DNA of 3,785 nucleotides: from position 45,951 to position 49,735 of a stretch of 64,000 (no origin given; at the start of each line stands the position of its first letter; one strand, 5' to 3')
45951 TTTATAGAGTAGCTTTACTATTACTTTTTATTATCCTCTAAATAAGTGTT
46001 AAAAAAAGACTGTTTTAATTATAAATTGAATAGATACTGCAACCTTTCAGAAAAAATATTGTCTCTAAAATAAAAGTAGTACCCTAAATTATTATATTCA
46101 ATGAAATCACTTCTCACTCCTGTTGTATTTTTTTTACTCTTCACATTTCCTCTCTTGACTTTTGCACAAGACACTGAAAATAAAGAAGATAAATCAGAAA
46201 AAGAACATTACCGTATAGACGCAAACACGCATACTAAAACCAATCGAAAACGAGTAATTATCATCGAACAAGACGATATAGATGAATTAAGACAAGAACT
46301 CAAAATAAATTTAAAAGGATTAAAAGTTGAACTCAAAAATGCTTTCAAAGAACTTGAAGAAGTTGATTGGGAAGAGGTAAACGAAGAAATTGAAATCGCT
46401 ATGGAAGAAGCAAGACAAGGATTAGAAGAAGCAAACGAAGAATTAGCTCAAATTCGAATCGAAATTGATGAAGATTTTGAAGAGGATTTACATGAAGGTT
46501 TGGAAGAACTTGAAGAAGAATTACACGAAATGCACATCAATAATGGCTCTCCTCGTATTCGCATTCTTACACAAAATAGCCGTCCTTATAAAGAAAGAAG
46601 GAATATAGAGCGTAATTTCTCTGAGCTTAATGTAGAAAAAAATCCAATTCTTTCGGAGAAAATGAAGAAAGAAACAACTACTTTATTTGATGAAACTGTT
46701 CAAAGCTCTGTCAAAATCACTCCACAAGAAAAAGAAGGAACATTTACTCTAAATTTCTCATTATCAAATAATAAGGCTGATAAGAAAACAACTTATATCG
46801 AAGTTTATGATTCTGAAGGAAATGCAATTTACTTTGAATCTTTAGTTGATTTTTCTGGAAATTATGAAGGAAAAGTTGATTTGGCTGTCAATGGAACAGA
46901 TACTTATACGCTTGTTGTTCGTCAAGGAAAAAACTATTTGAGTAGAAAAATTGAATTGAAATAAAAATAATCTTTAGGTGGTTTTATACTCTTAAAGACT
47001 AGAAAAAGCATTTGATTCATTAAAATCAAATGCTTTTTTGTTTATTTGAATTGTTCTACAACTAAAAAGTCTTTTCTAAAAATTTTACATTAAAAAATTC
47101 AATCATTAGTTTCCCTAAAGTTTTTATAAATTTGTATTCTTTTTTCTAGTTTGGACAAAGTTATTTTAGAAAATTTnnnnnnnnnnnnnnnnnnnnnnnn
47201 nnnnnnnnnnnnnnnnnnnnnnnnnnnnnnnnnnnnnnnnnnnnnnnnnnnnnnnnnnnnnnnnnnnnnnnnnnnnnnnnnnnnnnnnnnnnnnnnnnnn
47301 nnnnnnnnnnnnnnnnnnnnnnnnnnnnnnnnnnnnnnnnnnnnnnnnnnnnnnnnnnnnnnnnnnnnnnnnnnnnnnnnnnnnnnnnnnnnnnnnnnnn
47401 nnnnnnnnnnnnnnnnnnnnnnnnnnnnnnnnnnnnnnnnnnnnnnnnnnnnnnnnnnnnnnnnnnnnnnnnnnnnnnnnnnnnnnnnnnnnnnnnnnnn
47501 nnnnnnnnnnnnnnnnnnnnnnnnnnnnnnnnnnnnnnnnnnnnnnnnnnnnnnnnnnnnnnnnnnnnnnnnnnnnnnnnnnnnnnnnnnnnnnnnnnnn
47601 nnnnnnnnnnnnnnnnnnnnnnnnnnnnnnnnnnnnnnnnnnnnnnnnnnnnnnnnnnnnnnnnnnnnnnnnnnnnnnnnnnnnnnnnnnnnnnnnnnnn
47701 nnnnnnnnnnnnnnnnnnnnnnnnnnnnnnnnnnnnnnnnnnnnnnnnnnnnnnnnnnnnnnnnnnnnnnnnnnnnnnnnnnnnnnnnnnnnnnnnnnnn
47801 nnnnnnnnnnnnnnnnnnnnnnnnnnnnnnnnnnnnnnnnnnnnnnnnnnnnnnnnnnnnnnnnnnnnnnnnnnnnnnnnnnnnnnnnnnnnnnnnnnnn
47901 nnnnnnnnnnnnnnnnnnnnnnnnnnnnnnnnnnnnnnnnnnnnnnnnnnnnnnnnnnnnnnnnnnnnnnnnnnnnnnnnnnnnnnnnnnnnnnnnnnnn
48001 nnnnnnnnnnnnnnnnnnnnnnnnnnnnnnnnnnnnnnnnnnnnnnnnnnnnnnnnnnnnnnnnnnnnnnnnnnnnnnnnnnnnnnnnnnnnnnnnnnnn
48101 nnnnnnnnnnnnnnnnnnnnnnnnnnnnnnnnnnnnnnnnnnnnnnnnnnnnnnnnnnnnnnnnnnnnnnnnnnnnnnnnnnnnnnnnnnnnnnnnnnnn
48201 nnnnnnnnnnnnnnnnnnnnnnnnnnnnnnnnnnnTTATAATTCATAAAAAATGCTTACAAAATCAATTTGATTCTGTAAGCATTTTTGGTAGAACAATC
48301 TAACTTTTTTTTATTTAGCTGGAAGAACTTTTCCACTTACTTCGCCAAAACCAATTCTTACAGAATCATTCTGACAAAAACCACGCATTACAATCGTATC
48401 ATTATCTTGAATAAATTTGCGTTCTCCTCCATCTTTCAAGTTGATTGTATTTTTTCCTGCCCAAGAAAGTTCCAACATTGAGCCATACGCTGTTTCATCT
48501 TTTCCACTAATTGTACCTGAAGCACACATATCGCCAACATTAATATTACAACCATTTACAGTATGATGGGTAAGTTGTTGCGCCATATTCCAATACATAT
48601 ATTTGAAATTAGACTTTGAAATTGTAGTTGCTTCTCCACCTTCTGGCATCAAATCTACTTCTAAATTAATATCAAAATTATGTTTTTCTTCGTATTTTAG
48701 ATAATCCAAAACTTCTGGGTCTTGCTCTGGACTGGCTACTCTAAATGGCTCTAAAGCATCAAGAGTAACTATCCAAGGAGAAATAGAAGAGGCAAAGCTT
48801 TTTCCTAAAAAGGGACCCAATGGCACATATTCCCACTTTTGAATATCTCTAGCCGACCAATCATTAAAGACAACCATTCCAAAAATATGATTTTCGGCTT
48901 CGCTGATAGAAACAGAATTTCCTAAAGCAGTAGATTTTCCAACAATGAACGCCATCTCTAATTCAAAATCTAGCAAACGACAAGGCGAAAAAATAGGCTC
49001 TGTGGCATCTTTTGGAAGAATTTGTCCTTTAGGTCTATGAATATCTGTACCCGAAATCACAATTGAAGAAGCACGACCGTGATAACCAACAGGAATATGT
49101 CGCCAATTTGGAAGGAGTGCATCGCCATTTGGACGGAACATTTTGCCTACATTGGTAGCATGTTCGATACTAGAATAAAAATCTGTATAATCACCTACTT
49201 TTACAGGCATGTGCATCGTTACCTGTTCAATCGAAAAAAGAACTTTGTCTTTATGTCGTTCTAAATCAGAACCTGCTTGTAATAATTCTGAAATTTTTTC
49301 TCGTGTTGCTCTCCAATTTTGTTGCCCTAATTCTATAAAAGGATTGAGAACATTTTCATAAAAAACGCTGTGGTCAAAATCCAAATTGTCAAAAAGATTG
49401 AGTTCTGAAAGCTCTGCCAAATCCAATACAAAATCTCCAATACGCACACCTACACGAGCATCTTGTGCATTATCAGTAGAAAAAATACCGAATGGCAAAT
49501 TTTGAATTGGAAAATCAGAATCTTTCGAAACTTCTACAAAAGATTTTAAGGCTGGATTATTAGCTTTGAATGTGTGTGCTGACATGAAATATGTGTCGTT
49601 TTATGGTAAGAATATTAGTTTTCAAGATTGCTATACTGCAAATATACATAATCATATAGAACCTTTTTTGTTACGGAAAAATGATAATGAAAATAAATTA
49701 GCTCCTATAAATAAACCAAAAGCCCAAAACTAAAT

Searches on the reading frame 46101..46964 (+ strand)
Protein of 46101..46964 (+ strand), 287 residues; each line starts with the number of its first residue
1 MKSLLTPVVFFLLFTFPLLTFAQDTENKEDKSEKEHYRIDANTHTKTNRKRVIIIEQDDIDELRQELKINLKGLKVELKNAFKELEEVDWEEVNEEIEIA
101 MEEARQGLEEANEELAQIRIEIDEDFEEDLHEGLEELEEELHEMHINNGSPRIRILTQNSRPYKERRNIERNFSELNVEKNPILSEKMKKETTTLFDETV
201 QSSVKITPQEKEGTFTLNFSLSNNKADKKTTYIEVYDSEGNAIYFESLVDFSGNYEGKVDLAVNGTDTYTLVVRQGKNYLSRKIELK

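Call 30: search_protein_families(library=pfam, proteins=[window:46101-46964:+], max_evalue=0.001)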
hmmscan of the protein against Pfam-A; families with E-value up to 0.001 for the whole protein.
window:46101-46964:+ (287 aa): 1 family
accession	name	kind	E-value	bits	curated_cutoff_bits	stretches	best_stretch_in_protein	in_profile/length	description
PF01442.23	Apolipoprotein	-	2.2e-05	24.7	90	1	58-143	55-143/190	Apolipoprotein A1/A4/E domain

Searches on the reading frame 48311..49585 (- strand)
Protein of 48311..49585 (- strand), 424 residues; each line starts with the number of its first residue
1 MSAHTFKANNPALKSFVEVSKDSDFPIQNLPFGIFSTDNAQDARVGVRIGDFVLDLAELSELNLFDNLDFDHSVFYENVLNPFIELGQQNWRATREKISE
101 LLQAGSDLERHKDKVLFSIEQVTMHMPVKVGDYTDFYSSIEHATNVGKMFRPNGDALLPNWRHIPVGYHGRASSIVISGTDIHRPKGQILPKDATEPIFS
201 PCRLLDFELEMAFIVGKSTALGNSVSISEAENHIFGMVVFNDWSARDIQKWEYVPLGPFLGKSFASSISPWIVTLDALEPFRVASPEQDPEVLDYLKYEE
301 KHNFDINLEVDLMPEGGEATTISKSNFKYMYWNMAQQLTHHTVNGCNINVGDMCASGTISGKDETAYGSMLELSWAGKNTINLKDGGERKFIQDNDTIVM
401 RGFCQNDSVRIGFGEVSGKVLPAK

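Call 3: search_protein_families(library=pfam, proteins=[window:48311-49585:-], max_evalue=0.01)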
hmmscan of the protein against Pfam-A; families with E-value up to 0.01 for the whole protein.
window:48311-49585:- (424 aa): 2 families
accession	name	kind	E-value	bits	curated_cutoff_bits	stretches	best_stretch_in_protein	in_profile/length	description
PF01557.24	FAA_hydrolase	-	7.1e-37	127.6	23.9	1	134-417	4-210/214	Fumarylacetoacetate (FAA) hydrolase C-terminal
PF09298.16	FAA_hydrolase_N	-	2.7e-29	101.8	25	1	28-127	1-105/105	Fumarylacetoacetase N-terminal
